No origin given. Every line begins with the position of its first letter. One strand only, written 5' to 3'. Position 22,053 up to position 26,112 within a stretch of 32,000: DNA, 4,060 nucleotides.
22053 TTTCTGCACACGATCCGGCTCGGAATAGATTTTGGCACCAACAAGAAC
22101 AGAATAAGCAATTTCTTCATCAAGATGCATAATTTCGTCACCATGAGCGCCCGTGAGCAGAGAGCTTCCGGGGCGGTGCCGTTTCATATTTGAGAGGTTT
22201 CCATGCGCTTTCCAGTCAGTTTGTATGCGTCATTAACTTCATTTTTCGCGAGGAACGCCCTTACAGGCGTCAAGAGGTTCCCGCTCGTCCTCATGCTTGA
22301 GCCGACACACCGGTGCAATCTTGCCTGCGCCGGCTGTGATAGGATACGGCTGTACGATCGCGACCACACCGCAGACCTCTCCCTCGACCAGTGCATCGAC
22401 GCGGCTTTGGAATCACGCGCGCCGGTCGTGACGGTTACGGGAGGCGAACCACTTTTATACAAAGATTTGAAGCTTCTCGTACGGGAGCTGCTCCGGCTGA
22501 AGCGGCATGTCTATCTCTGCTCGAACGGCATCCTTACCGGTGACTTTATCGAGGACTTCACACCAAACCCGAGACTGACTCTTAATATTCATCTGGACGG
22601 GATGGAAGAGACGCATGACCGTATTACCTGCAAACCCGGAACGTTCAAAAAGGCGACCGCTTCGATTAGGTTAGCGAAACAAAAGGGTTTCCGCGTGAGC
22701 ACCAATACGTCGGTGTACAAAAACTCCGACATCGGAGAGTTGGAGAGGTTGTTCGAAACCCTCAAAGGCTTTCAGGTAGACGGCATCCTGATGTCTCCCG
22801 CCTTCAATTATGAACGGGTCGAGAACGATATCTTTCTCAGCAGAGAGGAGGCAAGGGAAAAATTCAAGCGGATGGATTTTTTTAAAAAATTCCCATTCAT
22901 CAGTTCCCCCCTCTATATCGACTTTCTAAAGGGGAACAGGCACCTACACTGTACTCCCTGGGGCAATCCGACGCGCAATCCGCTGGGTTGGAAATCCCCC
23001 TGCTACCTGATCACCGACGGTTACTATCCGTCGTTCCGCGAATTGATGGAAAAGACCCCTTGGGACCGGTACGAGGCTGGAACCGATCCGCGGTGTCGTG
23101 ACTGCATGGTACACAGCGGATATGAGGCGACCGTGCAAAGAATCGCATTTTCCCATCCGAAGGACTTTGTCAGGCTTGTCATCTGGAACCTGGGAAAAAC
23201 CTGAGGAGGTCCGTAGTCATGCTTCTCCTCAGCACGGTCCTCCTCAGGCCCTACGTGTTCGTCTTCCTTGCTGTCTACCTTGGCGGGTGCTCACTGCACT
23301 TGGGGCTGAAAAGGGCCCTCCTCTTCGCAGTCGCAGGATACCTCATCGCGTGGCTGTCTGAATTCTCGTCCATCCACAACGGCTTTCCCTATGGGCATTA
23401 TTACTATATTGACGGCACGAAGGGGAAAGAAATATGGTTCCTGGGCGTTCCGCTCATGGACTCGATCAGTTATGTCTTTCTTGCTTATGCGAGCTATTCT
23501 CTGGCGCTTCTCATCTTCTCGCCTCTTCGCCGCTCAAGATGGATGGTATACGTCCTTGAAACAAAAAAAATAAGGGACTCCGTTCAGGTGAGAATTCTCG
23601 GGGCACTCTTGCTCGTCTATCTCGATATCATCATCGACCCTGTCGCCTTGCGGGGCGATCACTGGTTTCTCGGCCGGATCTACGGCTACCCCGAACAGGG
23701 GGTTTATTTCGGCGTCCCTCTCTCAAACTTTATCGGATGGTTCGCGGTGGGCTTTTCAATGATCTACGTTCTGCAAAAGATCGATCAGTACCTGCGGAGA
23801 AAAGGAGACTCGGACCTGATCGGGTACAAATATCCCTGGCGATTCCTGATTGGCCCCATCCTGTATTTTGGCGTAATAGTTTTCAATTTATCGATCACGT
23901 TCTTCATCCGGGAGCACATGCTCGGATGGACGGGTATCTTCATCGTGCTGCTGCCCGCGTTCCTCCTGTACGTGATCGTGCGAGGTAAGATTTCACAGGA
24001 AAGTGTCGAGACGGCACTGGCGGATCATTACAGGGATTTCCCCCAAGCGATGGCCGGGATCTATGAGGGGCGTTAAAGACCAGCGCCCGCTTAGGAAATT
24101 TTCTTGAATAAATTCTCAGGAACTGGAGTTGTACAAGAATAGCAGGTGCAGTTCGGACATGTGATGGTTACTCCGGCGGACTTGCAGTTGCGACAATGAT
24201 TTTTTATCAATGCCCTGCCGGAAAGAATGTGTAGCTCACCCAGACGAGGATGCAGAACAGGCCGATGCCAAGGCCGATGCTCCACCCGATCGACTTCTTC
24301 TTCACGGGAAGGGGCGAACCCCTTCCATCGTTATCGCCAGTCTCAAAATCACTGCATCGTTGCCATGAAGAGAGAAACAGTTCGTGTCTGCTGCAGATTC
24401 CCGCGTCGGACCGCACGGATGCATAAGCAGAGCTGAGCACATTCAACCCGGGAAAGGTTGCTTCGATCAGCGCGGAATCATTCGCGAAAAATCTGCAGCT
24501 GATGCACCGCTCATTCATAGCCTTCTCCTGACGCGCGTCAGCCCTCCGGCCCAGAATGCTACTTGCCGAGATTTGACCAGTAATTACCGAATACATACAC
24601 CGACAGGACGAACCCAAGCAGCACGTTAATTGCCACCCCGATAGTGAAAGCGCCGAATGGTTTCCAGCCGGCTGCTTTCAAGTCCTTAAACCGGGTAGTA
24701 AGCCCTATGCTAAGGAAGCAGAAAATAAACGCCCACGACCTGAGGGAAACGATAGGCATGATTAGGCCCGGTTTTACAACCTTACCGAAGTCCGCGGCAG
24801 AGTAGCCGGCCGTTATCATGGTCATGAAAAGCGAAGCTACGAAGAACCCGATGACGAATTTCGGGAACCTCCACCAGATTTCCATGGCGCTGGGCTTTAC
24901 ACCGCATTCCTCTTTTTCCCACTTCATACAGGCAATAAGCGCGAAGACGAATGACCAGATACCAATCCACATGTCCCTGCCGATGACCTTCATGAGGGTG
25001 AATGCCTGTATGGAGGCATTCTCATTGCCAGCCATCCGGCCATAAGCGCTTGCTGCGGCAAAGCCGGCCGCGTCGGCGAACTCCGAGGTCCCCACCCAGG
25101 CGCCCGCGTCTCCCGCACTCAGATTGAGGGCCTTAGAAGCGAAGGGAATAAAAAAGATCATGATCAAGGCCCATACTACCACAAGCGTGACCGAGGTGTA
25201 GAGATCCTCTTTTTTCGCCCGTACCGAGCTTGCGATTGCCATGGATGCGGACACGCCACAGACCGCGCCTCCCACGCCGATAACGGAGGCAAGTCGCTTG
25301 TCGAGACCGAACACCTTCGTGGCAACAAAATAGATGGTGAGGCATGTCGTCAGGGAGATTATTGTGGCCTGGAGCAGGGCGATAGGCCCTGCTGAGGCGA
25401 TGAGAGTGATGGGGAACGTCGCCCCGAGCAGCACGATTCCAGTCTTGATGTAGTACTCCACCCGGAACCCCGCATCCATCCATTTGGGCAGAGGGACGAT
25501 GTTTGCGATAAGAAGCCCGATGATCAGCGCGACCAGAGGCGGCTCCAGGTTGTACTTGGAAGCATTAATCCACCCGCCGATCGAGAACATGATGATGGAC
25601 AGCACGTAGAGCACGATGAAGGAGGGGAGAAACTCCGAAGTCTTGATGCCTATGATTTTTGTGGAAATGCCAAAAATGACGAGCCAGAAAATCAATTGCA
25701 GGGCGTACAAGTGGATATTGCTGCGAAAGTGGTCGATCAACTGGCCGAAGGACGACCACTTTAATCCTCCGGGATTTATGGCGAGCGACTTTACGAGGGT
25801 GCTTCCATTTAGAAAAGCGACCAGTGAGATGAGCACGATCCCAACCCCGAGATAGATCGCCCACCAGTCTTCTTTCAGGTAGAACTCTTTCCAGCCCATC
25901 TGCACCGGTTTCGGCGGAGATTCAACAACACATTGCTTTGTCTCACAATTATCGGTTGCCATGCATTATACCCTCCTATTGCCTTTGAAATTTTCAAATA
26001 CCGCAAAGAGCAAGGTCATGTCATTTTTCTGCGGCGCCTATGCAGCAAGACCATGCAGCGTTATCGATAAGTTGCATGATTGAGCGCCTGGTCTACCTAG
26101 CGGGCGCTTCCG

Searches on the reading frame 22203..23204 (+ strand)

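Call 60: search_protein_families(library=pfam, proteins=[window:22203-23204:+], max_evalue=0.001)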
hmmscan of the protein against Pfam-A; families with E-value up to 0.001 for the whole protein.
window:22203-23204:+ (333 aa): 3 families
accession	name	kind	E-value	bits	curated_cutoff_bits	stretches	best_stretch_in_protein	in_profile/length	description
PF11946.13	DUF3463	-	2.1e-48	164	31.3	1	196-323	2-132/134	Domain of unknown function (DUF3463)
PF04055.27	Radical_SAM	-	3.2e-22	79.9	29.5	1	33-186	2-165/166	Radical SAM superfamily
PF13353.11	Fer4_12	-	0.00059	20.6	22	0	36-117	13-99/137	4Fe-4S single cluster domain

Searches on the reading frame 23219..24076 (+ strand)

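Call 60: search_protein_families(library=pfam, proteins=[window:23219-24076:+], max_evalue=0.001)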
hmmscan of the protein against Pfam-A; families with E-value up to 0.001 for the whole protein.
window:23219-24076:+ (285 aa): 1 family
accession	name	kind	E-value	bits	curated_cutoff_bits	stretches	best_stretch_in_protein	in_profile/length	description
PF04240.17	Caroten_synth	-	3.6e-27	96.1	25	1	16-189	10-160/209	Carotenoid biosynthesis protein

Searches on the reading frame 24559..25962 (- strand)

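Call 60: search_protein_families(library=pfam, proteins=[window:24559-25962:-], max_evalue=0.001)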
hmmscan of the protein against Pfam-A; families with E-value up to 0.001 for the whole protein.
window:24559-25962:- (467 aa): 1 family
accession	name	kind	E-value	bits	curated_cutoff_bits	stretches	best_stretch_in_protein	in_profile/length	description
PF03601.19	Cons_hypoth698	-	4.3e-44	151.1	24.5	1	121-437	5-302/304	Conserved hypothetical protein 698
